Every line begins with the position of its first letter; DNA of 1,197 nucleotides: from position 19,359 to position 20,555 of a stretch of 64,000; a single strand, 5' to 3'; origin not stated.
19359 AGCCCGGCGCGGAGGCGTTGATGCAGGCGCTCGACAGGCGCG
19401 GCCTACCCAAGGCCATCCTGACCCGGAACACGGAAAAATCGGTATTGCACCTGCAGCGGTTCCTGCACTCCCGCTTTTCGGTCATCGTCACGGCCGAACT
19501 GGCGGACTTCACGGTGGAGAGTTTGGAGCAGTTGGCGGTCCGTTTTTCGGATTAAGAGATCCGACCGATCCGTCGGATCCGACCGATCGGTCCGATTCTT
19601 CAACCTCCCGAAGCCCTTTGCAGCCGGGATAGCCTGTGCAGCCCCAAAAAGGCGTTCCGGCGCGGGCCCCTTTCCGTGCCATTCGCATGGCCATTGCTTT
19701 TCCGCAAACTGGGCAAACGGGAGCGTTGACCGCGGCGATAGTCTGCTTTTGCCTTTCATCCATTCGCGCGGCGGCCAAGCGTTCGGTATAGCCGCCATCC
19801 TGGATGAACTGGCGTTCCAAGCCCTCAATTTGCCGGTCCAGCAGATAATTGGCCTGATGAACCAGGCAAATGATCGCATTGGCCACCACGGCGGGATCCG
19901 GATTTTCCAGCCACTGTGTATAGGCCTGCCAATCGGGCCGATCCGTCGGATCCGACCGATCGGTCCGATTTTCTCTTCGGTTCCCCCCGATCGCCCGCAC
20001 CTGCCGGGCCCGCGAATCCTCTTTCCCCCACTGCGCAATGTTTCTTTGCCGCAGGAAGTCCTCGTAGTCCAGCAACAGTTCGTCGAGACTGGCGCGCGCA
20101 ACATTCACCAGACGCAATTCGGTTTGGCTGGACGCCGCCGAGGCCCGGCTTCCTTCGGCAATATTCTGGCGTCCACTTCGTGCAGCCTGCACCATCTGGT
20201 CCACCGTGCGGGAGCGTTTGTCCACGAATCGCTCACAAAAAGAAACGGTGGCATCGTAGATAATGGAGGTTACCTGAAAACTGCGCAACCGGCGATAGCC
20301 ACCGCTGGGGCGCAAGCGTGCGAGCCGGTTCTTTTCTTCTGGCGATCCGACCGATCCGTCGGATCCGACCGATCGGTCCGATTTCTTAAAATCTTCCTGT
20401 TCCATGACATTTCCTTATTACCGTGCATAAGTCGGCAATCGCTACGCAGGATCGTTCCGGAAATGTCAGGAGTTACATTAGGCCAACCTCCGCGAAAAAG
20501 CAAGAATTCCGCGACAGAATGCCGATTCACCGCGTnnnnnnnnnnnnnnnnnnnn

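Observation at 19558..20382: The same 39-nt GATC-rich DNA repeat is embedded three times in one gene and read in two reading frames (fourth copy at 9808)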

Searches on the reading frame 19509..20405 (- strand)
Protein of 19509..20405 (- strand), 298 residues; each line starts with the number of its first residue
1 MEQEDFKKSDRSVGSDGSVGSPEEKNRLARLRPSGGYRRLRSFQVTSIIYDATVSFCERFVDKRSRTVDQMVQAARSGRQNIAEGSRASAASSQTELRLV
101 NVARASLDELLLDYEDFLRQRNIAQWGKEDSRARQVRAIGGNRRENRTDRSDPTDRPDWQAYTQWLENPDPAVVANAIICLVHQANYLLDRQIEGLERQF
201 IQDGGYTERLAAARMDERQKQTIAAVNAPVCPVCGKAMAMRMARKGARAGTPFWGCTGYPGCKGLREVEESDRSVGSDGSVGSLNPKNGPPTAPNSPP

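Call 9: search_protein_families(library=pfam, proteins=[window:19509-20405:-], max_evalue=0.01)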
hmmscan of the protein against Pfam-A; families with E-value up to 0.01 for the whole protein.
window:19509-20405:- (298 aa): 2 families
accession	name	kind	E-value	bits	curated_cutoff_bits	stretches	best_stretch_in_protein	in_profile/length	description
PF01396.24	Zn_ribbon_Top1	-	4.6e-07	30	32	1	231-268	4-36/39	Topoisomerase DNA binding C4 zinc finger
PF05635.17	23S_rRNA_IVP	-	2.8e-06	27.9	33.8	1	42-110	9-72/106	23S rRNA-intervening sequence protein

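Call 10: search_protein_families(library=ncbifam, proteins=[window:19509-20405:-], max_evalue=0.01)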
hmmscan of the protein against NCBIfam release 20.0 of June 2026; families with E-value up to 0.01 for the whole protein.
window:19509-20405:- (298 aa): 5 families
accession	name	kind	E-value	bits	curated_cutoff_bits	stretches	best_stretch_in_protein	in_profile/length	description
TIGR04258.1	4helix_suffix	equivalog_domain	1.3e-21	76.2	40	1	171-219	1-49/49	four helix bundle suffix domain-containing protein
TIGR02436.1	TIGR02436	subfamily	2.1e-07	31.1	24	1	41-111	4-69/109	four helix bundle protein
NF011532.0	PRK14973.1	equivalog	0.0018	16.1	930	1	219-263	579-618/936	DNA topoisomerase I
NF008912.0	PRK12275.1-6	subfamily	0.003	17.6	124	1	68-111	32-73/117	hypothetical protein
NF005555.0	PRK07220.1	equivalog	0.0052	15.1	635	1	231-263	592-620/740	DNA topoisomerase I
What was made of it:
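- On Four-helix-bundle protein with suffix domain (TIGR02436 + TIGR04258): TIGR02436 scores 31.1 bits (cut-off 24) (call 10).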

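Call 11: find_homologous_proteins(query=window:19509-20405:-, max_evalue=0.00001)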
Query window:19509-20405:- (298 aa): 8000 proteins with E <= 0.00001 among 8000 candidates; the best 120 are listed.
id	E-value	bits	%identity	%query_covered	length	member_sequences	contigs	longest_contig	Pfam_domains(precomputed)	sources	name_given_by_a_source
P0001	5.1e-196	668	100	100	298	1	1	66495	PF01396.25,PF05635.18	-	-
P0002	2.2e-145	502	78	100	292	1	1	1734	PF01396.25,PF05635.18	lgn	-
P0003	2.3e-130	452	78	90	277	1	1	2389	PF01396.25,PF05635.18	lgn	-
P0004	1.7e-117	410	70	95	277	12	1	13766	PF01396.25,PF05635.18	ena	-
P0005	3.1e-117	409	68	96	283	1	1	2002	PF01396.25,PF05635.18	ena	-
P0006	2.7e-115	403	64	88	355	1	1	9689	PF01396.25,PF06839.18,PF11672.14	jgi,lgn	jgi:restriction system protein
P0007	7.8e-115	402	70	89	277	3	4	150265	PF01396.25,PF05635.18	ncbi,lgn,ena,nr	ncbi:MAG: four helix bundle protein [Deltaproteobacteria bacterium HGW-Deltaproteobacteria-15]|nr:MA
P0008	1.0e-114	401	67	95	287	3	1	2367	PF01396.25,PF05635.18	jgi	jgi:restriction system protein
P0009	2.3e-114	400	72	86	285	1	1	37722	PF01396.25,PF05635.18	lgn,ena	-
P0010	3.4e-114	399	71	88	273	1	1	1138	PF01396.25,PF05635.18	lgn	-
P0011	1.2e-113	398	67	94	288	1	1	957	PF01396.25,PF05635.18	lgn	-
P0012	1.4e-113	397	67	94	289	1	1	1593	PF01396.25,PF05635.18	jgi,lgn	-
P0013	7.0e-113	395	69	92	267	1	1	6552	PF01396.25,PF05635.18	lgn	-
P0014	9.5e-113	395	66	93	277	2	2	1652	PF01396.25,PF05635.18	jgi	-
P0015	1.1e-112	394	68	92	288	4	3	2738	PF01396.25,PF05635.18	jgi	jgi:four helix bundle suffix protein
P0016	1.1e-112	394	70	85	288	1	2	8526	PF01396.25,PF05635.18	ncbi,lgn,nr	ncbi:MAG: four helix bundle suffix domain-containing protein [Desulfobacterales bacterium]|nr:four h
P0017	1.2e-112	394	69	88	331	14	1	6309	PF01396.25,PF05635.18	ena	-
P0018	1.6e-112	394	71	87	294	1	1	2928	PF01396.25,PF05635.18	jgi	jgi:four helix bundle suffix protein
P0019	1.8e-112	394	63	87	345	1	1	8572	PF01396.25,PF06839.18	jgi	jgi:restriction system protein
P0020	3.4e-112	393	68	89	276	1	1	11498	PF01396.25,PF05635.18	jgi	jgi:restriction system protein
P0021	3.6e-112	393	67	93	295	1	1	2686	PF01396.25,PF05635.18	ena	-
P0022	5.0e-112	392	67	93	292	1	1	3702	PF01396.25,PF05635.18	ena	-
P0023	5.3e-112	392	70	90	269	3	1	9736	PF01396.25,PF05635.18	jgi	jgi:four helix bundle suffix protein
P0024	5.7e-112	392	73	81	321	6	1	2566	PF01396.25,PF05635.18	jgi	jgi:four helix bundle suffix protein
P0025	5.7e-112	392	69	87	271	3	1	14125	PF01396.25,PF05635.18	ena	-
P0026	6.4e-112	392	68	90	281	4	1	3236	PF01396.25,PF05635.18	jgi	jgi:four helix bundle suffix protein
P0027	1.2e-111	391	69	88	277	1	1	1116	PF01396.25,PF05635.18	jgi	jgi:four helix bundle suffix protein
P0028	1.4e-111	391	70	88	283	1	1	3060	PF01396.25,PF05635.18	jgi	jgi:four helix bundle suffix protein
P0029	1.5e-111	391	71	86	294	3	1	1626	PF01396.25,PF05635.18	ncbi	-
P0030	1.7e-111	391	69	89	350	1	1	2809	PF01396.25,PF05635.18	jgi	jgi:restriction system protein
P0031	2.1e-111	390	69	88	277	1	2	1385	PF01396.25,PF05635.18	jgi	-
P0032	2.8e-111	390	66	93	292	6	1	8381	PF01396.25,PF05635.18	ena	-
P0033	2.9e-111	390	72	82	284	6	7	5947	PF01396.25,PF05635.18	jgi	jgi:restriction system protein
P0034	3.0e-111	390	65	96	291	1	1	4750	PF01396.25,PF05635.18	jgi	jgi:restriction system protein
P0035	3.0e-111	390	68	89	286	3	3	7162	PF01396.25,PF05635.18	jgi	jgi:restriction system protein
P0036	3.3e-111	390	72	83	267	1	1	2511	PF01396.25,PF05635.18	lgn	-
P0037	3.4e-111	390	71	85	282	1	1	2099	PF01396.25,PF05635.18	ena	-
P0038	4.1e-111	389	67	93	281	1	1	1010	PF01396.25,PF05635.18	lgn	-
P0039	5.3e-111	389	68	88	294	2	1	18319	PF01396.25,PF05635.18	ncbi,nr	ncbi:MAG: four helix bundle protein [Verrucomicrobia bacterium]|nr:four helix bundle protein [Verruc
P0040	6.6e-111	389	66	95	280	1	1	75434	PF01396.25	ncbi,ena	-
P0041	7.3e-111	388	65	94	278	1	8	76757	PF01396.25,PF05635.18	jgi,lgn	jgi:four helix bundle suffix protein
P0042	8.4e-111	388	69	88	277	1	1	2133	PF01396.25,PF05635.18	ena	-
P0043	8.7e-111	388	66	94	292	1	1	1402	PF01396.25,PF05635.18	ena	-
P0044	9.7e-111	388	69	85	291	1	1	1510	PF01396.25,PF05635.18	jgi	jgi:restriction system protein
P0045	1.9e-110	387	70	87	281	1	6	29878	PF01396.25,PF05635.18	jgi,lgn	-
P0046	2.0e-110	387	70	85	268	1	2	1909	PF01396.25,PF05635.18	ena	-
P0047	2.7e-110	387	69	84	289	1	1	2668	PF01396.25,PF05635.18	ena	-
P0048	2.8e-110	387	69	88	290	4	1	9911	PF01396.25,PF05635.18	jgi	jgi:restriction system protein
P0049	2.9e-110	386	65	94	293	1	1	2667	PF01396.25,PF05635.18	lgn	-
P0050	3.2e-110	386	73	83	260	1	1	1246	PF01396.25,PF05635.18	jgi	jgi:four helix bundle suffix protein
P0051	3.2e-110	386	72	83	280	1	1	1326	PF01396.25,PF05635.18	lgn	-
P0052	3.4e-110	386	72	80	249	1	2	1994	PF01396.25,PF05635.18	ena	-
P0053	3.6e-110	386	71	81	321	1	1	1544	PF01396.25,PF05635.18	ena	-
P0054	4.5e-110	386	71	83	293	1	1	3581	PF01396.25,PF05635.18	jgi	-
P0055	4.8e-110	386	71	82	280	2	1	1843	PF01396.25,PF05635.18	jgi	jgi:restriction system protein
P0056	5.2e-110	386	69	90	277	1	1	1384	PF01396.25,PF05635.18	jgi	-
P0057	5.7e-110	386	70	87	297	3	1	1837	PF01396.25,PF05635.18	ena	-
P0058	6.0e-110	385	64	86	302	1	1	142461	PF01396.25,PF05635.18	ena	-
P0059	6.8e-110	385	67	91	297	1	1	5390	PF01396.25,PF05635.18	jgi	jgi:four helix bundle suffix protein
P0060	7.9e-110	385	70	84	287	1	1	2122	PF01396.25,PF05635.18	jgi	jgi:restriction system protein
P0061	8.6e-110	385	73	83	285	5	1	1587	PF01396.25,PF05635.18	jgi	-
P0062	8.6e-110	385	68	88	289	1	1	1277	PF01396.25,PF05635.18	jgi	jgi:four helix bundle suffix protein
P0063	8.8e-110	385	70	84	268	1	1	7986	PF01396.25,PF05635.18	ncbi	-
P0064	8.8e-110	385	70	84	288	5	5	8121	PF01396.25,PF05635.18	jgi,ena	-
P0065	9.0e-110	385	63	94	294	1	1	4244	PF01396.25,PF05635.18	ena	-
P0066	1.0e-109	385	66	90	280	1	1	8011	PF01396.25,PF05635.18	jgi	jgi:restriction system protein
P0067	1.2e-109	384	70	85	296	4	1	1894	PF01396.25,PF05635.18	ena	-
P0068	1.3e-109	384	67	87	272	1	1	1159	PF01396.25,PF05635.18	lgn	-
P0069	1.5e-109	384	68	88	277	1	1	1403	PF01396.25,PF05635.18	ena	-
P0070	1.6e-109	384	70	89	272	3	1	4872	PF01396.25,PF05635.18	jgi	jgi:restriction system protein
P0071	1.7e-109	384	67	90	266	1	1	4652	PF01396.25,PF05635.18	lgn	-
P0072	2.1e-109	384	71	81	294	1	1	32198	PF01396.25,PF05635.18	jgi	jgi:restriction system protein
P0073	2.8e-109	383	65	94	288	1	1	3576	PF01396.25,PF05635.18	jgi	jgi:restriction system protein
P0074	3.3e-109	383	65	94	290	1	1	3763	PF01396.25,PF05635.18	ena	-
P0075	4.1e-109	383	70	86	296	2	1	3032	PF01396.25,PF05635.18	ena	-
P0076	4.7e-109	383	65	94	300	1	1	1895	PF01396.25,PF05635.18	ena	-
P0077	4.8e-109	383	65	91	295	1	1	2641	PF01396.25,PF05635.18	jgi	jgi:four helix bundle suffix protein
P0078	6.2e-109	382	66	90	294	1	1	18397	PF01396.25,PF05635.18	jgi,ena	-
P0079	6.3e-109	382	71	83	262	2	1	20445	PF01396.25,PF05635.18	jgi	-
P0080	7.8e-109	382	69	88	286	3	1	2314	PF01396.25,PF05635.18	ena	-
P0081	1.1e-108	381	64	96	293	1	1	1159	PF01396.25,PF05635.18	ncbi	-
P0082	1.1e-108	381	68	90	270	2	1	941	PF01396.25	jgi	-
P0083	1.1e-108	381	68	88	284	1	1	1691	PF01396.25,PF05635.18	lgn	-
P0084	1.1e-108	381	68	84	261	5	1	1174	PF01396.25,PF05635.18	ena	-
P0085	1.2e-108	381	71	85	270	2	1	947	PF01396.25,PF05635.18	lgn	-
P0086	1.5e-108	381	67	95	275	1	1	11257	PF01396.25,PF05635.18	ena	-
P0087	1.8e-108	381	71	83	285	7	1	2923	PF01396.25,PF05635.18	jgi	jgi:restriction system protein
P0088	1.9e-108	381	71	81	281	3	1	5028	PF01396.25,PF05635.18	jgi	-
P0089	1.9e-108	381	66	84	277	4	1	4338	PF01396.25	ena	-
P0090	2.6e-108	380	65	94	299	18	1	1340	PF01396.25,PF05635.18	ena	-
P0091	2.7e-108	380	65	94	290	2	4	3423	PF01396.25,PF05635.18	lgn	-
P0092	3.3e-108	380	67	93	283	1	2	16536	PF01396.25,PF05635.18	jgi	jgi:restriction system protein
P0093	3.6e-108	380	67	90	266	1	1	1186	PF01396.25,PF05635.18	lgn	-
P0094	4.6e-108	379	70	85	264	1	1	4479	PF01396.25,PF05635.18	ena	-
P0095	4.7e-108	379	66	89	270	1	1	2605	PF01396.25,PF05635.18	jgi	jgi:four helix bundle suffix protein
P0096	5.7e-108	379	66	91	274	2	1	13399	PF01396.25,PF05635.18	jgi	jgi:restriction system protein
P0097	6.0e-108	379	68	88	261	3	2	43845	PF01396.25,PF05635.18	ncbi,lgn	-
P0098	6.6e-108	379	70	83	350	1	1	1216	PF01396.25,PF05635.18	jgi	jgi:restriction system protein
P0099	6.6e-108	379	68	85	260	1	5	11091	PF01396.25,PF05635.18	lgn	-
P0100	7.3e-108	379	68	89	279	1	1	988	PF01396.25,PF05635.18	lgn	-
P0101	7.3e-108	379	67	84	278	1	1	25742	PF01396.25,PF05635.18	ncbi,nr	ncbi:MAG: four helix bundle suffix domain-containing protein [Proteobacteria bacterium]|nr:four heli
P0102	7.3e-108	379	68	84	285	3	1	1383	PF01396.25,PF05635.18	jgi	jgi:restriction system protein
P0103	7.7e-108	379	66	88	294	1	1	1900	PF01396.25,PF05635.18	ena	-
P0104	7.9e-108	379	64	91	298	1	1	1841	PF01396.25,PF05635.18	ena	-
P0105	9.5e-108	378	68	84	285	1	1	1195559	PF01396.25,PF05635.18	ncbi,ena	-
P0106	9.6e-108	378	68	88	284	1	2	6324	PF01396.25,PF05635.18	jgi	-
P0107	1.0e-107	378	66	87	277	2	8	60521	PF01396.25,PF05635.18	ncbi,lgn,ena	ncbi:MAG: four helix bundle suffix domain-containing protein [Nitrospirota bacterium]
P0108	1.1e-107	378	68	85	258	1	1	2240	PF01396.25,PF05635.18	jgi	-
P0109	1.2e-107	378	73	78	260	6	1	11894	PF01396.25,PF05635.18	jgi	jgi:restriction system protein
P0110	1.2e-107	378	71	82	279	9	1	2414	PF01396.25,PF05635.18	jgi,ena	-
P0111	1.3e-107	378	68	91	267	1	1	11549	PF01396.25,PF05635.18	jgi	-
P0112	1.4e-107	378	65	92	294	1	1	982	PF01396.25,PF05635.18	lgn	-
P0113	1.7e-107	377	65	91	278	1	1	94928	PF01396.25,PF05635.18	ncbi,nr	ncbi:four helix bundle protein [bacterium]|nr:four helix bundle protein [bacterium]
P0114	2.0e-107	377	70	82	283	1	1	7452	PF01396.25,PF05635.18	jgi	-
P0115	2.1e-107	377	64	96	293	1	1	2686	PF01396.25,PF05635.18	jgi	jgi:four helix bundle suffix protein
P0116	2.2e-107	377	66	88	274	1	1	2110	PF01396.25,PF05635.18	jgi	jgi:restriction system protein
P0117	2.2e-107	377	65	90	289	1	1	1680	PF01396.25,PF05635.18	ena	-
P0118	2.5e-107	377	67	89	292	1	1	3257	PF01396.25,PF05635.18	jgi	jgi:restriction system protein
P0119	2.8e-107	377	62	94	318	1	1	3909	PF01396.25,PF05635.18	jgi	jgi:four helix bundle suffix protein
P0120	3.1e-107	377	64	93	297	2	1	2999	PF01396.25,PF05635.18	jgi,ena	-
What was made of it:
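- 19509..20405 (-): Gene for a four-helix-bundle + suffix domain + Topo-type zinc-ribbon protein (298 aa). More than 8000 homologues were scored (call 11).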

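Call 17: find_encoding_contigs(protein=P0007, flank=6000, max_places=4)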
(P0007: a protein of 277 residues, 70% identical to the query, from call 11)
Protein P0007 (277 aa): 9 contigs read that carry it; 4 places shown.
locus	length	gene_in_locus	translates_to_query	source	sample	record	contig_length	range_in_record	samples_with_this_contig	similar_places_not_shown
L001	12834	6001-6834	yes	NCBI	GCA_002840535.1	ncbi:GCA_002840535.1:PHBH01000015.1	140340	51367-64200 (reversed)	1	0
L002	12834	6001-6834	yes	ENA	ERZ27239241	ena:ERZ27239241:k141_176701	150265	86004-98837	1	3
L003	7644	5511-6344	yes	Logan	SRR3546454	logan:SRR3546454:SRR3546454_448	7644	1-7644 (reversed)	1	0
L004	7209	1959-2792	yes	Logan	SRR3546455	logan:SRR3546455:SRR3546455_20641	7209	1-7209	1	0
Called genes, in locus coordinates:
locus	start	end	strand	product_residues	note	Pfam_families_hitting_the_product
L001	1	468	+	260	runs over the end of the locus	PF07286:D-Glu_cyclase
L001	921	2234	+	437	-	PF13433:Peripla_BP_5, PF13458:Peripla_BP_6, PF01094:ANF_receptor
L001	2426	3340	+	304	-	PF02653:BPD_transp_2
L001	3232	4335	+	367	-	PF02653:BPD_transp_2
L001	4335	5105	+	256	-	PF00005:ABC_tran, PF13304:AAA_21 (faint), PF13401:AAA_22 (weak), PF12399:BCA_ABC_TP_C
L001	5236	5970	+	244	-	PF00005:ABC_tran, PF13304:AAA_21 (faint)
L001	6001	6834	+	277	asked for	PF05635:23S_rRNA_IVP (weak), PF01396:Zn_ribbon_Top1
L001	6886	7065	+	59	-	-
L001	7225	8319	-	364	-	PF02626:CT_A_B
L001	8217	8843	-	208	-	PF02682:CT_C_D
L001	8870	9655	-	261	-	PF03746:LamB_YcsF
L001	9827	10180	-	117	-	-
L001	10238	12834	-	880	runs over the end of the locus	PF02743:dCache_1, PF22673:MCP-like_PDC_1 (faint), PF17201:Cache_3-Cache_2, PF00989:PAS, PF08448:PAS_4, PF13426:PAS_9, PF02518:HATPase_c, PF00072:Response_reg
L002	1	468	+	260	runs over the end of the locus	PF07286:D-Glu_cyclase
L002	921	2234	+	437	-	PF13433:Peripla_BP_5, PF13458:Peripla_BP_6, PF01094:ANF_receptor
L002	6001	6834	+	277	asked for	PF05635:23S_rRNA_IVP (weak), PF01396:Zn_ribbon_Top1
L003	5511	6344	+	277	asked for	PF05635:23S_rRNA_IVP (weak), PF01396:Zn_ribbon_Top1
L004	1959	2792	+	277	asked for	PF05635:23S_rRNA_IVP (weak), PF01396:Zn_ribbon_Top1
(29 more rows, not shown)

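Call 20: find_related_loci(query=A1, collection=genome_contigs, flank=5000)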
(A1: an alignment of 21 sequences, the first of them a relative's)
Query A1 (298 aa) in genome_contigs; peptide patterns used: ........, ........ (x = any residue, [..] = any of these).
600 stretches matched a pattern (row limit reached: there are more); 584 encode a relative of the query (tblastn E <= 1e-3); the best 80 are kept; 80 distinct loci.
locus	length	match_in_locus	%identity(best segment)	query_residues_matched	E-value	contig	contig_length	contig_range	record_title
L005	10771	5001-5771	68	29-279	1e-115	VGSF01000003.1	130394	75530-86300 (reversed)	MAG: Deltaproteobacteria bacterium isolate K_DeepCast_150m_m1_110 K_DeepCast_150m_m1_110_Ga0194126_10000095, whole genom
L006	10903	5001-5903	64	8-291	6e-114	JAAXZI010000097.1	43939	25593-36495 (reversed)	MAG: Phycisphaerae bacterium isolate AS01afH2WH_3 16198_AS01, whole genome shotgun sequence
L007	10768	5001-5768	67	30-286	4e-112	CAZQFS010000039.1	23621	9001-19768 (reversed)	MAG TPA_asm: uncultured bacterium isolate binchicken_co107_142 genome assembly, contig: NODE_5355_length_23621_cov_6.456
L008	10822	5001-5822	65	15-280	1e-111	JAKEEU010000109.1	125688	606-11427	MAG: candidate division KSB1 bacterium isolate PMV_1_maxbin.001 PMV_1_maxbin.001.k101_476523, whole genome shotgun seque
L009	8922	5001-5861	62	5-291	2e-110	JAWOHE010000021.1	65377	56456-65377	MAG: bacterium isolate CWP4-2.bin.134 k191_3595261, whole genome shotgun sequence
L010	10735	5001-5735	68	26-263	1e-108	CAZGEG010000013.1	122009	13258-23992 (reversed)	MAG TPA_asm: uncultured Geobacter sp. isolate SRP302447_co2_789 genome assembly, contig: NODE_487_length_122009_cov_244.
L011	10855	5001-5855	60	12-292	9e-107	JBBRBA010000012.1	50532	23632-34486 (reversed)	MAG: Geobacterales bacterium isolate Co_metawrap_2320 Cmw_2320_k141_27782419_length_50532_cov_9.9993, whole genome shotg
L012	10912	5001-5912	59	8-294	1e-106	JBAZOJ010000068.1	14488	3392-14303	MAG: Candidatus Brocadiia bacterium isolate SO_2017_LW4_91 scaffold_8072_c1_LW137-91_2017, whole genome shotgun sequence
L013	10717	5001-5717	66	29-268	4e-106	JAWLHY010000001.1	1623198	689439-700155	MAG: Armatimonadota bacterium isolate 30dZY2.bin.9 NODE_2_length_1623198_cov_15.147984, whole genome shotgun sequence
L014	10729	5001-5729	66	30-263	7e-103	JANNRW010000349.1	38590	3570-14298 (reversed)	MAG: Geobacteraceae bacterium isolate SOY_31_metabat_301 SOY_31_k141_3636970, whole genome shotgun sequence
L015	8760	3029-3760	65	31-262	2e-102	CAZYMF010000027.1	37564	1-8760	MAG TPA_asm: uncultured Candidatus Binatia bacterium isolate SRP214966_co3_99 genome assembly, contig: NODE_1030_length_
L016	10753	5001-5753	65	26-268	1e-101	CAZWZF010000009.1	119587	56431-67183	MAG TPA_asm: uncultured bacterium isolate SRP142039_co1_38 genome assembly, contig: NODE_32_length_119587_cov_20.426003,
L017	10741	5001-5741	65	23-269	3e-100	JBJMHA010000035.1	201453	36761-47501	MAG: Thermoanaerobaculia bacterium isolate H1_16_all_fractions_metab_conc_6_69_19 k255_1742486, whole genome shotgun seq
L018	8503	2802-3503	64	28-265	6e-99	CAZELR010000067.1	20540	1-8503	MAG TPA_asm: uncultured Anaerolineales bacterium isolate binchicken_co115_154 genome assembly, contig: NODE_4189_length_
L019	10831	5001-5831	57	8-269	1e-98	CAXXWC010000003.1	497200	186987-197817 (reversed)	MAG: Desulfobacterales bacterium isolate 0c1ee1e2-2e93-4d1f-b680-5c09bdc3d0f4 genome assembly, contig: contig_3, whole g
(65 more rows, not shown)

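Call 27: find_encoding_contigs(protein=P0002, flank=3000, max_places=3)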
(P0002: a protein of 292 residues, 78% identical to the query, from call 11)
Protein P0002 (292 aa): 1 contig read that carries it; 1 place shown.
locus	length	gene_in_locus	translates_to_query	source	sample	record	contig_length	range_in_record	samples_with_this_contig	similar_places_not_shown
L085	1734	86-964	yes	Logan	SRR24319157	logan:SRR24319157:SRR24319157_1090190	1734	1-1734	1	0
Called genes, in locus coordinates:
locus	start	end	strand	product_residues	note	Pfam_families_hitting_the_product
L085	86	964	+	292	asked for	PF05635:23S_rRNA_IVP (weak), PF01396:Zn_ribbon_Top1 (weak)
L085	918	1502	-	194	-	PF00702:Hydrolase, PF12710:HAD (weak), PF13419:HAD_2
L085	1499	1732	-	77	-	?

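Call 28: find_encoding_contigs(protein=P0003, flank=3000, max_places=3)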
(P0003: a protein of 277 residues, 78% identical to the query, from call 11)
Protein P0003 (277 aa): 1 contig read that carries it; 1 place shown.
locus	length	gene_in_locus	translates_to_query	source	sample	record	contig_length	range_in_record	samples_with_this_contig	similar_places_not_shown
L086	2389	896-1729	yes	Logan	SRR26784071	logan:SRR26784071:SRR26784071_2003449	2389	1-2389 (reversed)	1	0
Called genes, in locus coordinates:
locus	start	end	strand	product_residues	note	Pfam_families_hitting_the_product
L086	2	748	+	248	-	?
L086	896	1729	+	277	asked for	PF05635:23S_rRNA_IVP (weak), PF01396:Zn_ribbon_Top1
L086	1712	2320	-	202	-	PF00702:Hydrolase, PF13419:HAD_2, PF13242:Hydrolase_like (weak)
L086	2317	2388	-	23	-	?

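Call 29: search_protein_families(library=padloc, proteins=[window:19509-20405:-], max_evalue=0.01)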
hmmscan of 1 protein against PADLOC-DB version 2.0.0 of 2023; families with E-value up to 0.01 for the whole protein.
window:19509-20405:- (298 aa): 0 families
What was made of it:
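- Tried and rejected: PADLOC gave no match (call 29).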

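Call 52: search_dna_similar(query=P0001, collection=plasmids, mode=protein, max_rows=25)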
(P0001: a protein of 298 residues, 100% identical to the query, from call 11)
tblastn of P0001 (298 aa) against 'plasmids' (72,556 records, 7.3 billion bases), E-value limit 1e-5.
Records with a match: 1; places in all: 1; records where one place covers at least 80% of the query: 0.
Best place of each record, by identity: <60% 1.
By first word of the organism name: Prevotella 1.
By predicted mobility (MOB-suite, as given by PLSDB): non-mobilizable 1.
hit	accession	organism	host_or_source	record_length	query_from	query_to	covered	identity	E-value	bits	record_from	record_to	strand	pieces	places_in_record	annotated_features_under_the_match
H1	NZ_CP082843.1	Prevotella nigrescens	-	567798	31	221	64%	38.0%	1e-21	102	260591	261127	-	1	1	four helix bundle suffix domain-containing protein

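Call 53: search_dna_similar(query=P0001, collection=phages, mode=protein, max_rows=15)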
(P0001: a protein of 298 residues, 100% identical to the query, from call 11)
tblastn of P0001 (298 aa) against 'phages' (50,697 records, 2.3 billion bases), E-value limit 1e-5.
No match.
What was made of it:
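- Tried and rejected: One distant plasmid hit and no phage hit (calls 52, 53).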
